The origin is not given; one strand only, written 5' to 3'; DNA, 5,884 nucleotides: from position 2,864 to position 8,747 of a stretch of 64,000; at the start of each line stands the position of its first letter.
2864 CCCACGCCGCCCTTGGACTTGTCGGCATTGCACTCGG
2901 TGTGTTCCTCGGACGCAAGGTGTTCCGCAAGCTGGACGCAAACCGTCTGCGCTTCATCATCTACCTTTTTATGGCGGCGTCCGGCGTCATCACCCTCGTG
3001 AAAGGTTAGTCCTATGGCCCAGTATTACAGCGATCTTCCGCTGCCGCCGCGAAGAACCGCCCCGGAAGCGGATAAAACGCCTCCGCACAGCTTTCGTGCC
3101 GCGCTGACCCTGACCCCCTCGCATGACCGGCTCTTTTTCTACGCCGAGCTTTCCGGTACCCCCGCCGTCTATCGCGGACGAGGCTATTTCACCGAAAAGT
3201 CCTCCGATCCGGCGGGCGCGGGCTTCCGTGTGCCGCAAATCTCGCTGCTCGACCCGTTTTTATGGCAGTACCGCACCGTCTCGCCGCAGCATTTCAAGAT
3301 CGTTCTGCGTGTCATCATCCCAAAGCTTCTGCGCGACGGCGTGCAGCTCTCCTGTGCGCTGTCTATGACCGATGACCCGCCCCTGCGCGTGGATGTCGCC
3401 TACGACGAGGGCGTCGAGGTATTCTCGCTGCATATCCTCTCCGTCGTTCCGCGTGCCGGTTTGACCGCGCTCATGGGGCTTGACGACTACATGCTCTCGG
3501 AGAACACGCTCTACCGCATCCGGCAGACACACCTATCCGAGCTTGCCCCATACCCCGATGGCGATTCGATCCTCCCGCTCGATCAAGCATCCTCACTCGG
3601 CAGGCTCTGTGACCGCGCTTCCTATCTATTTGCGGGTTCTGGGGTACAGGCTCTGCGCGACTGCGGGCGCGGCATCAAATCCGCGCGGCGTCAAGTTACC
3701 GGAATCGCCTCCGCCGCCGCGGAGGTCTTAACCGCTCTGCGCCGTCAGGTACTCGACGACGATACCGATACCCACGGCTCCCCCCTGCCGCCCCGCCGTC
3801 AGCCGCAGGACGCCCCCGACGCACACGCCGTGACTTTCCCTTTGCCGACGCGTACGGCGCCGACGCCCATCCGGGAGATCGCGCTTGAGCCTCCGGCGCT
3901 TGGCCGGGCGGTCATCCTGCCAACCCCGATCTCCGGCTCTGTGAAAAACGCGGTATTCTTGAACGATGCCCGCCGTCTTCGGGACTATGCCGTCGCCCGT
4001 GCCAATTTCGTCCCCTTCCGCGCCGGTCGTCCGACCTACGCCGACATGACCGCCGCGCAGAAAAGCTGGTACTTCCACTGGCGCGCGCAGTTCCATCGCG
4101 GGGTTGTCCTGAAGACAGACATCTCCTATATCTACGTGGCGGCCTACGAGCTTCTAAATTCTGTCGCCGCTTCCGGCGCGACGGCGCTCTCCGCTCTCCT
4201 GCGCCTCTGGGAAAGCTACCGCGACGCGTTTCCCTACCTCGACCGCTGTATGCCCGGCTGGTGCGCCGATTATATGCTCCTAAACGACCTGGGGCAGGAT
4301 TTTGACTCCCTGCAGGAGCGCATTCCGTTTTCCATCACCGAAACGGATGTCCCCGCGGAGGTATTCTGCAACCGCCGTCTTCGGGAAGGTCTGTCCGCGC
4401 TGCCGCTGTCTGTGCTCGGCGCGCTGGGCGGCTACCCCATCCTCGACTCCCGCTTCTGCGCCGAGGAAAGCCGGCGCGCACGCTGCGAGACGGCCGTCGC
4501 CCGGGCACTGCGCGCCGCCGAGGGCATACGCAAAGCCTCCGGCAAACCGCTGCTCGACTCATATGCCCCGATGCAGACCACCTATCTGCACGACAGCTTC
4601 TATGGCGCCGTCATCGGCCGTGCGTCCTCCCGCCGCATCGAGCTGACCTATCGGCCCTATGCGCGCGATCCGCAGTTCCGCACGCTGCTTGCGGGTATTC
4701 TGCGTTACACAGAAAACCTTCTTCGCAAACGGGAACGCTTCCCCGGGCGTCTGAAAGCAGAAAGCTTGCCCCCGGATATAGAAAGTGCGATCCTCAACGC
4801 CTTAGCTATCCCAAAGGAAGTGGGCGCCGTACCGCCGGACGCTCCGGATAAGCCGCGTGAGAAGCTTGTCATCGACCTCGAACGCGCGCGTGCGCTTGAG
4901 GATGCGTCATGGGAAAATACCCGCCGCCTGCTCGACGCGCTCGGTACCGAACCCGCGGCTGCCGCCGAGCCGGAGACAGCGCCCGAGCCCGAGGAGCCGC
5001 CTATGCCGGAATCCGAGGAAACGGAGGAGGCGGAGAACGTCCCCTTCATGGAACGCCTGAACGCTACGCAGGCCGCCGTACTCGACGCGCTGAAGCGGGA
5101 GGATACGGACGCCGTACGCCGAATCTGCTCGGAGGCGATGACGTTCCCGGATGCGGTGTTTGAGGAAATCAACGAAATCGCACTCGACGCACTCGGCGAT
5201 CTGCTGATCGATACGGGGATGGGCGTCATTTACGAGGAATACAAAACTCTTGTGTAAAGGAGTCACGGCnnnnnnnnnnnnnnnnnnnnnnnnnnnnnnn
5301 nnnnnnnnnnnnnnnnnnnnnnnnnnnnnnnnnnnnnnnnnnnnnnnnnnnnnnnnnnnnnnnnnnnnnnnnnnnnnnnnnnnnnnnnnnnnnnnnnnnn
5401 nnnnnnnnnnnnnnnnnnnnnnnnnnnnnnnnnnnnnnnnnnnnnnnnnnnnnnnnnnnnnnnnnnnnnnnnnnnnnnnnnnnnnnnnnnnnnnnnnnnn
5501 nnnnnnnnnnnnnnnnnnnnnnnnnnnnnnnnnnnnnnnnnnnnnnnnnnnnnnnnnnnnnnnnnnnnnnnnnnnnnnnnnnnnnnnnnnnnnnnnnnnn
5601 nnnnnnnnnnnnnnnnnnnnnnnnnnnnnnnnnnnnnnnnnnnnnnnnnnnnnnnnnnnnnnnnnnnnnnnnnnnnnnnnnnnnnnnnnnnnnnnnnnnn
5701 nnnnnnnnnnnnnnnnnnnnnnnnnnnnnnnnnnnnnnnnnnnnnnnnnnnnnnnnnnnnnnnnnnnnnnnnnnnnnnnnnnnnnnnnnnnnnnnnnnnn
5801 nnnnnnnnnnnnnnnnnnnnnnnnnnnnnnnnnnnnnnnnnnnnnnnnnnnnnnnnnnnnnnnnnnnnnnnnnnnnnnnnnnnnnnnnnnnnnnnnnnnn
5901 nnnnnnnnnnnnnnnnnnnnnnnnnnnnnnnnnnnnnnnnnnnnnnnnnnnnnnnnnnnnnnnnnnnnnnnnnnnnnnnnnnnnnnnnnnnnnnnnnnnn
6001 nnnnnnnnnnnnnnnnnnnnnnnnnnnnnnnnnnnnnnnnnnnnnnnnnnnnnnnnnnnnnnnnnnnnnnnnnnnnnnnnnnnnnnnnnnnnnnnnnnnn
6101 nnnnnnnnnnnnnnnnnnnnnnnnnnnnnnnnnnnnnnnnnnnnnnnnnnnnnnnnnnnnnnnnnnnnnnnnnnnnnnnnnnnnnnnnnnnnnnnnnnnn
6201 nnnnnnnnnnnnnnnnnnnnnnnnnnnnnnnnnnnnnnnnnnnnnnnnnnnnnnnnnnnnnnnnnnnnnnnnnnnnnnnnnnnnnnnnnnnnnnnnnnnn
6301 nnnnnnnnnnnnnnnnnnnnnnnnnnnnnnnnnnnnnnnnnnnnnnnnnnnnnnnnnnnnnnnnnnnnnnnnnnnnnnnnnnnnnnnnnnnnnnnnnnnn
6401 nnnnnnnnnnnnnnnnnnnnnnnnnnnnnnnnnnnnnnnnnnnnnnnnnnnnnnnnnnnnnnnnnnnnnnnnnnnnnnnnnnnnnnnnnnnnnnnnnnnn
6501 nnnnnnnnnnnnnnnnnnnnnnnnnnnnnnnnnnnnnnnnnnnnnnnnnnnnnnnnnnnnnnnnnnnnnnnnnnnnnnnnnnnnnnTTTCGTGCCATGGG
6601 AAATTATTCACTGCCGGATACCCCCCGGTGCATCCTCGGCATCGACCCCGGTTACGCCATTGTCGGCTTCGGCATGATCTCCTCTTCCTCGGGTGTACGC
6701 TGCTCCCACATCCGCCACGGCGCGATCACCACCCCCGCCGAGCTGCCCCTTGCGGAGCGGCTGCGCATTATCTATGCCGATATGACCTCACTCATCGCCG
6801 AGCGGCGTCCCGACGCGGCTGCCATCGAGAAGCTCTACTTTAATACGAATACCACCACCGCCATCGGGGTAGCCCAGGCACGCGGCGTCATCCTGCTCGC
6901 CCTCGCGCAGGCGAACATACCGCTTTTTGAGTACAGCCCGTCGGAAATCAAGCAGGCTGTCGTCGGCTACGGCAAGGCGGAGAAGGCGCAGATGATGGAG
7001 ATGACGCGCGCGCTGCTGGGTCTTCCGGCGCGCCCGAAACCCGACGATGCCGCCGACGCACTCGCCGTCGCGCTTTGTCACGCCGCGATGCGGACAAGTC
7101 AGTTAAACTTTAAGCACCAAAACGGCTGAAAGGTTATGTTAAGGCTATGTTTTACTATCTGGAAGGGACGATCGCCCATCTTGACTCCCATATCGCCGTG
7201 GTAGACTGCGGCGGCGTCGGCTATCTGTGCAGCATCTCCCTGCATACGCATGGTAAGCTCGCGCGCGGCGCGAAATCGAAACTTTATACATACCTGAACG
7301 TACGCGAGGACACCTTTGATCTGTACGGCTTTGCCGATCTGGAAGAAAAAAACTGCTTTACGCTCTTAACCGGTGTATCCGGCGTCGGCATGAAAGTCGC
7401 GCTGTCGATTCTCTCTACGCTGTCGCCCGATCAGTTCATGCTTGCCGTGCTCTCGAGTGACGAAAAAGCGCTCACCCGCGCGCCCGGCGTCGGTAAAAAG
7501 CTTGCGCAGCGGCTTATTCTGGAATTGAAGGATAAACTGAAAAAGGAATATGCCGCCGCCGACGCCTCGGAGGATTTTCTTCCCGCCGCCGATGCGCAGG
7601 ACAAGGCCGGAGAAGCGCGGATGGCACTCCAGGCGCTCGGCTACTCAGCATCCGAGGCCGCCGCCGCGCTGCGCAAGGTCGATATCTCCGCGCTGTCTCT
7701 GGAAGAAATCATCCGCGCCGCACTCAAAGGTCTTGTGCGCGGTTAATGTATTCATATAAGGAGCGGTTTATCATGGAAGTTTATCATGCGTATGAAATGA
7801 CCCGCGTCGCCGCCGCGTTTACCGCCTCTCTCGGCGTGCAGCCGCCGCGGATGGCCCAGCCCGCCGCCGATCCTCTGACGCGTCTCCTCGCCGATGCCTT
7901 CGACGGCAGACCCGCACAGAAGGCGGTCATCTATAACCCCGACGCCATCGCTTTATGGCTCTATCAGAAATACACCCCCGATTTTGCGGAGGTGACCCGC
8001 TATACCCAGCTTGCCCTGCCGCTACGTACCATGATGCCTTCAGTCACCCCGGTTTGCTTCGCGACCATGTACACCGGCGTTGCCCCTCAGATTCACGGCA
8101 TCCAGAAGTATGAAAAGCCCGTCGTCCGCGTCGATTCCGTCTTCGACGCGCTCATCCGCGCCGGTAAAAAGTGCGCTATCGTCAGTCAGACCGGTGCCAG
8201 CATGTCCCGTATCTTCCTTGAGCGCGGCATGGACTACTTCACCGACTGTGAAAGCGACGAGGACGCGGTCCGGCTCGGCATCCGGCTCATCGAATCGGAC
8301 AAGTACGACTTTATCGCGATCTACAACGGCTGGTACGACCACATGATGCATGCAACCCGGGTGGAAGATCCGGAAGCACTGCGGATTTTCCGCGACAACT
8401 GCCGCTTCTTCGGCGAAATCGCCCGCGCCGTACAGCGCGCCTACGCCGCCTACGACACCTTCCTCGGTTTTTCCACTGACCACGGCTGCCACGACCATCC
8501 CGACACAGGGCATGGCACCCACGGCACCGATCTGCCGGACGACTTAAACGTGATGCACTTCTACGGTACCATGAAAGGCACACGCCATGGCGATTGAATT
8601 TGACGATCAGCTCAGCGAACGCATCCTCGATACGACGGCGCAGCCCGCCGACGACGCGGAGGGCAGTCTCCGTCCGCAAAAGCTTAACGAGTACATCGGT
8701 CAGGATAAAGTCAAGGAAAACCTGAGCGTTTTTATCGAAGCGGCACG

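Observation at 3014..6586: TerB-N/TerB-C protein + DUF2791 (BrxD-like) ATPase: a helicase-less, Shango-like two-gene module inside a DNA-repair locus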

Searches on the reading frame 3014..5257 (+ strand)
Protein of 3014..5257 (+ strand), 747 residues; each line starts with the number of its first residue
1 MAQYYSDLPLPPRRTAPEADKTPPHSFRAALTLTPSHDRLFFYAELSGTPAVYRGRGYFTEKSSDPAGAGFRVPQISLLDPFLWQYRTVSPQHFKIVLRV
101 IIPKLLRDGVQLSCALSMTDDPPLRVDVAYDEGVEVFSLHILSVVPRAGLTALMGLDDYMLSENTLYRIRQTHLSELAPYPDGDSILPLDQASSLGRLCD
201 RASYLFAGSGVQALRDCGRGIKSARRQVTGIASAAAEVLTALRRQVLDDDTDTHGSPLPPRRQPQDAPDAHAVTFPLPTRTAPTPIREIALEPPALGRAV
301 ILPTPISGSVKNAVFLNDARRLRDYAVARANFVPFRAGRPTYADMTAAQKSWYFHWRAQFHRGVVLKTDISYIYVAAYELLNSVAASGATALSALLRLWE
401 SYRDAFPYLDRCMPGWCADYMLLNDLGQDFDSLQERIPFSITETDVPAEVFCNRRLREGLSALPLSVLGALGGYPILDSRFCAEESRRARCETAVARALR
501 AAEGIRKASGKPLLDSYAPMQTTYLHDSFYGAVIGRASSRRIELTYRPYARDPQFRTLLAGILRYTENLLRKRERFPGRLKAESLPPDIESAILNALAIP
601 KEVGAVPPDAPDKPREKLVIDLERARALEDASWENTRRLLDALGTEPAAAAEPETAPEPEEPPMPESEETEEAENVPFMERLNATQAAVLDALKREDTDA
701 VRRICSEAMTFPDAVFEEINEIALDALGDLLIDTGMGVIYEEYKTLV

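Call 3: search_protein_families(library=pfam, proteins=[window:3014-5257:+], max_evalue=0.01)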
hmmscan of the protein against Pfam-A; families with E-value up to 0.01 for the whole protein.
window:3014-5257:+ (747 aa): 2 families
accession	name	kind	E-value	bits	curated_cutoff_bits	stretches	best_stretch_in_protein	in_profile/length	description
PF13208.11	TerB_N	-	2.1e-20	73.8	25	1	306-438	25-149/207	TerB N-terminal domain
PF15615.11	TerB_C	-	1e-08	35.9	26.3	1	612-737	11-136/148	TerB-C domain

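Call 4: search_protein_families(library=padloc, proteins=[window:3014-5257:+], max_evalue=0.01)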
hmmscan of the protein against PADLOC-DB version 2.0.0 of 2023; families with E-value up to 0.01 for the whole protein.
window:3014-5257:+ (747 aa): 1 family
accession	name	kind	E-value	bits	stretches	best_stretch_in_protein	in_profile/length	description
PDLC03958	SngA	-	1.1e-54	185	1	308-744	81-520/528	-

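Call 5: search_protein_families(library=ncbifam, proteins=[window:3014-5257:+], max_evalue=0.01)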
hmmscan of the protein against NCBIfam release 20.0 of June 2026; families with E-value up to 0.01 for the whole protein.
window:3014-5257:+ (747 aa): 0 families

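Call 10: find_homologous_proteins(query=window:3014-5257:+)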
Query window:3014-5257:+ (747 aa): 7 proteins with E <= 0.001 among 8000 candidates.
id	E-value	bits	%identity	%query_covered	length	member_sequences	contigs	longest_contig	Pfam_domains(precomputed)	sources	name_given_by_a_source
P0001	0.0e+0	1681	100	100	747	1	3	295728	PF13208.12,PF15615.12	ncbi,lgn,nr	ncbi:MAG: TerB N-terminal domain-containing protein [Clostridiaceae bacterium]|nr:TerB N-terminal do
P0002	0.0e+0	1210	75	100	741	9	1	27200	PF13208.12,PF15615.12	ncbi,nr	ncbi:MAG: TerB N-terminal domain-containing protein [Eubacteriales bacterium]|nr:TerB N-terminal dom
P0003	6.8e-234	797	51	99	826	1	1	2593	PF13208.12,PF15615.12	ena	-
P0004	4.6e-215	734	50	100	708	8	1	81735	PF13208.12,PF15615.12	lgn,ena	-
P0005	8.2e-203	694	58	61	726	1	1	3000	PF13208.12,PF15615.12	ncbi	-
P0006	1.8e-190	653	45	99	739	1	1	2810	PF13208.12,PF15615.12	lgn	-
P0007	1.5e-156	541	42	99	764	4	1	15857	PF13208.12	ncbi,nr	ncbi:MAG: TerB N-terminal domain-containing protein [Clostridia bacterium]|nr:TerB N-terminal domain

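Call 11: find_encoding_contigs(protein=P0002, flank=10000, max_places=3)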
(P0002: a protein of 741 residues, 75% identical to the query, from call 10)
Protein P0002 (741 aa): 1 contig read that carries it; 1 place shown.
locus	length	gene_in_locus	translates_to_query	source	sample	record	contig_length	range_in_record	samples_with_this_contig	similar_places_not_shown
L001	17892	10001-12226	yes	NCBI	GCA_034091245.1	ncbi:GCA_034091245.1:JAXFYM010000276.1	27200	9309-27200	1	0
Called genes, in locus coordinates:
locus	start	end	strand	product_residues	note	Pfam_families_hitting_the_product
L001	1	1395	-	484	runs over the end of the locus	PF01225:Mur_ligase (faint), PF08245:Mur_ligase_M, PF02875:Mur_ligase_C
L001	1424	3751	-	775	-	PF03717:PBP_dimer, PF00905:Transpeptidase, PF03793:PASTA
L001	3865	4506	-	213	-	-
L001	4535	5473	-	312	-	PF01795:Methyltransf_5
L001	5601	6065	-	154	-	-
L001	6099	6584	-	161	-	PF01467:CTP_transf_like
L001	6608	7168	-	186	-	PF03602:Cons_hypoth95, PF06325:PrmA (weak), PF02475:TRM5-TYW2_MTfase (weak), PF05175:MTS, PF13847:Methyltransf_31 (weak), PF13649:Methyltransf_25 (weak)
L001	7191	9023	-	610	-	PF01541:GIY-YIG, PF27096:UvrC_M, PF02151:UVR, PF22920:UvrC_RNaseH, PF08459:UvrC_RNaseH_dom, PF14520:HHH_5 (weak)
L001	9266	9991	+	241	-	PF01925:TauE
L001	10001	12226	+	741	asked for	PF13208:TerB_N, PF15615:TerB_C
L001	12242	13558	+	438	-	PF10923:BrxC_BrxD, PF13191:AAA_16, PF13401:AAA_22 (faint)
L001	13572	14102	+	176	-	PF02075:RuvC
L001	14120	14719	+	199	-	PF01330:RuvA_N, PF00633:HHH (faint), PF14520:HHH_5, PF07499:RuvA_C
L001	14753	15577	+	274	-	PF01663:Phosphodiest (weak)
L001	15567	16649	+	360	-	PF06068:TIP49 (weak), PF01078:Mg_chelatase (faint), PF05496:RuvB_N, PF13191:AAA_16 (faint), PF00004:AAA, PF07728:AAA_5 (weak), PF17864:AAA_lid_4, PF05491:WHD_RuvB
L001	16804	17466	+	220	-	PF04542:Sigma70_r2, PF08281:Sigma70_r4_2 (weak)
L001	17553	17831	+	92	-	PF13451:zf_Tbcl, PF23477:zf_Tbcl_2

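Call 12: find_encoding_contigs(protein=P0004, flank=10000, max_places=3)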
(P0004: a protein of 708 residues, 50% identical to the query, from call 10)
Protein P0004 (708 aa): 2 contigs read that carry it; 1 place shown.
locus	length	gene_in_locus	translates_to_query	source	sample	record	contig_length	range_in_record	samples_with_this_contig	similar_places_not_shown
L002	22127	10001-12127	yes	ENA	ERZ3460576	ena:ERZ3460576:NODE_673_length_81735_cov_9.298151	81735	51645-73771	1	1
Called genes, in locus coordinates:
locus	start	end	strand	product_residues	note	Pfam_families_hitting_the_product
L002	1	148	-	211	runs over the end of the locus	PF02230:Abhydrolase_2 (faint), PF00326:Peptidase_S9 (faint)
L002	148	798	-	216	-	PF13472:Lipase_GDSL_2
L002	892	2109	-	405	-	PF01408:GFO_IDH_MocA, PF02894:GFO_IDH_MocA_C, PF22725:GFO_IDH_MocA_C3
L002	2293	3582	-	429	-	-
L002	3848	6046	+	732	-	PF00069:Pkinase, PF07714:PK_Tyr_Ser-Thr, PF04294:VanW, PF07501:G5 (weak)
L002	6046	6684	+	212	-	PF01081:Aldolase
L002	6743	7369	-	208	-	PF06790:UPF0259 (weak), PF06161:DUF975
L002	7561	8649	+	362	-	PF01408:GFO_IDH_MocA, PF03447:NAD_binding_3 (weak), PF22725:GFO_IDH_MocA_C3, PF02894:GFO_IDH_MocA_C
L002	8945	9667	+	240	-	PF01925:TauE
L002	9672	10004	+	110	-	PF04237:YjbR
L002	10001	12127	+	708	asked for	PF13208:TerB_N, PF15615:TerB_C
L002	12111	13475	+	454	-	PF10923:BrxC_BrxD, PF13191:AAA_16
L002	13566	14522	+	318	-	PF21948:LplA-B_cat, PF10437:Lip_prot_lig_C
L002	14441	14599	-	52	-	-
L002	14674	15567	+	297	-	-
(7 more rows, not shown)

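Call 13: find_encoding_contigs(protein=P0007, flank=10000, max_places=3)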
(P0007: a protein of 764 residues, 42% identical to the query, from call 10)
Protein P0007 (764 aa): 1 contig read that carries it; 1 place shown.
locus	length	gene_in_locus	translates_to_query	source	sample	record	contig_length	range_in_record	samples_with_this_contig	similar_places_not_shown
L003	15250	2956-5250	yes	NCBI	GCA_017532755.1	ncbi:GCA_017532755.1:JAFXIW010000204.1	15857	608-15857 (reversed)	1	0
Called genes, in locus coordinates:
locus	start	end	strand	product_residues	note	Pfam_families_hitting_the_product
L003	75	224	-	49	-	PF14206:Cys_rich_CPCC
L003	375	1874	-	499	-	PF00295:Glyco_hydro_28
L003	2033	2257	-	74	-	PF13443:HTH_26, PF13560:HTH_31 (weak), PF01381:HTH_3 (weak)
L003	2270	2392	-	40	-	PF11188:DUF2975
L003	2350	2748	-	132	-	PF11188:DUF2975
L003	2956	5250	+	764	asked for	PF13208:TerB_N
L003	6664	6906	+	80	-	PF06135:IreB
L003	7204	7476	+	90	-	-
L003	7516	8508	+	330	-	PF06347:SH3_4 (faint), PF08239:SH3_3, PF04970:LRAT (faint), PF00877:NLPC_P60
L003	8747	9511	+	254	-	PF00497:SBP_bac_3, PF10613:Lig_chan-Glu_bd (weak), PF12974:Phosphonate-bd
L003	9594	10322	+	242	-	PF00528:BPD_transp_1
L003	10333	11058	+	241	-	PF02463:SMC_N (faint), PF00005:ABC_tran, PF13304:AAA_21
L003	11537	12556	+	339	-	PF02912:Phe_tRNA-synt_N, PF01409:tRNA-synt_2d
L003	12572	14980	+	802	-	PF01588:tRNA_bind, PF03483:B3_4, PF03484:B5, PF17759:tRNA_synthFbeta, PF03147:FDX-ACB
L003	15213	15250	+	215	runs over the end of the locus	PF13847:Methyltransf_31 (weak), PF08241:Methyltransf_11, PF13649:Methyltransf_25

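Call 56: search_solved_structures(query=A2, max_evalue=0.1)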
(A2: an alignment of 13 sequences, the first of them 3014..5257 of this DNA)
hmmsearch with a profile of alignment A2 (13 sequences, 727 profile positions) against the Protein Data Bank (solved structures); distinct sequences matched with E-value up to 0.1: 0.

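Call 61: predict_structure(alignment_id=A2)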
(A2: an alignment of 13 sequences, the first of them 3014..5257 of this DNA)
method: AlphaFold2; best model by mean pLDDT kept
length: 747 residues; sequences in the alignment: 13
mean_pLDDT: 80.9   pTM: 0.48
mean pLDDT of the five models: 80.9, 78.7, 78.2, 77.8, 76.8
residues with pLDDT >= 90: 392; 70-90: 205; 50-70: 22; < 50: 128
segments of 3 or more residues with pLDDT < 50: 1-21, 224-282, 602-617, 644-675
pLDDT, mean of each block of 10 residues (from residue 1): 40 40 77 83 89 88 75 88 88 92 87 91 89 82 88 89 92 91 89 92 90 87 50 43 37 34 33 34 73 94 78 91 89 91 95 96 94 97 94 97 95 96 93 95 93 94 95 92 93 96 90 89 93 87 95 94 95 90 89 85 44 49 82 83 51 36 34 59 93 93 93 94 87 90 78
secondary structure, 60 per line:
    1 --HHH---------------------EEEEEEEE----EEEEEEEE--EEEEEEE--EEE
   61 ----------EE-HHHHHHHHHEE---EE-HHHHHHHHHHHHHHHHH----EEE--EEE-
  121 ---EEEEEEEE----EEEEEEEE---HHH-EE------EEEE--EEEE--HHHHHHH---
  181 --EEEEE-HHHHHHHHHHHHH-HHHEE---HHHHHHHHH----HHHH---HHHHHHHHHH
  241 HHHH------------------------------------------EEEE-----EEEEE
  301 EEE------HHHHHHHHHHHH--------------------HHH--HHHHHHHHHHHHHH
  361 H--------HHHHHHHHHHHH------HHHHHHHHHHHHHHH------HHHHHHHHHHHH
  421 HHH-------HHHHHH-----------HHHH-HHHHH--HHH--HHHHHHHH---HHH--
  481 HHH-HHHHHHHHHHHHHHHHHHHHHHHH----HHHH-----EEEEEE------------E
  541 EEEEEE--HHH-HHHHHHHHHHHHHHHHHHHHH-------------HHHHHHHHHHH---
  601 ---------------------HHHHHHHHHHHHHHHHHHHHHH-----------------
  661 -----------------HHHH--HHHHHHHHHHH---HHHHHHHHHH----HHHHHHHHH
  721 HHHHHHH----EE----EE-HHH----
elements in order (helices of 4 or more, strands of 3 or more residues): E27-34 E39-46 E49-55 E58-60 H74-82 H91-107 E112-114 E117-119 E124-131 E136-143 E159-162 E165-168 H171-177 E183-187 H189-201 H211-219 H224-227 H231-244 E287-290 E296-303 H310-321 H347-361 H370-381 H388-402 H409-423 H431-436 H448-451 H453-457 H465-472 H485-508 H513-516 E522-527 E540-546 H553-573 H587-597 H622-643 H678-681 H684-694 H698-707 H712-727

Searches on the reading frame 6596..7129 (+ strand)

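Call 3: search_protein_families(library=pfam, proteins=[window:6596-7129:+], max_evalue=0.01)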
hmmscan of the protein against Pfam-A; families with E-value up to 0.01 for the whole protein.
window:6596-7129:+ (177 aa): 1 family
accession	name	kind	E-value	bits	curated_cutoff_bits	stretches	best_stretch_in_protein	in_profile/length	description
PF02075.23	RuvC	-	1.1e-48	165.3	22.2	1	13-162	1-148/148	Crossover junction endodeoxyribonuclease RuvC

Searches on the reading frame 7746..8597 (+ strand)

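Call 3: search_protein_families(library=pfam, proteins=[window:7746-8597:+], max_evalue=0.01)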
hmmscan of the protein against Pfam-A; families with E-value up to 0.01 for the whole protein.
window:7746-8597:+ (283 aa): 1 family
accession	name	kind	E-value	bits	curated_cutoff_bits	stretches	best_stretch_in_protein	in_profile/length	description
PF01663.27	Phosphodiest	-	6.9e-09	36.2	23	1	72-256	14-228/342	Type I phosphodiesterase / nucleotide pyrophosphatase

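Call 9: search_protein_families(library=padloc, proteins=[window:7746-8597:+], max_evalue=0.001)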
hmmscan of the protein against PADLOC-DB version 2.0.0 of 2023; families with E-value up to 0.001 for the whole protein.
window:7746-8597:+ (283 aa): 0 families
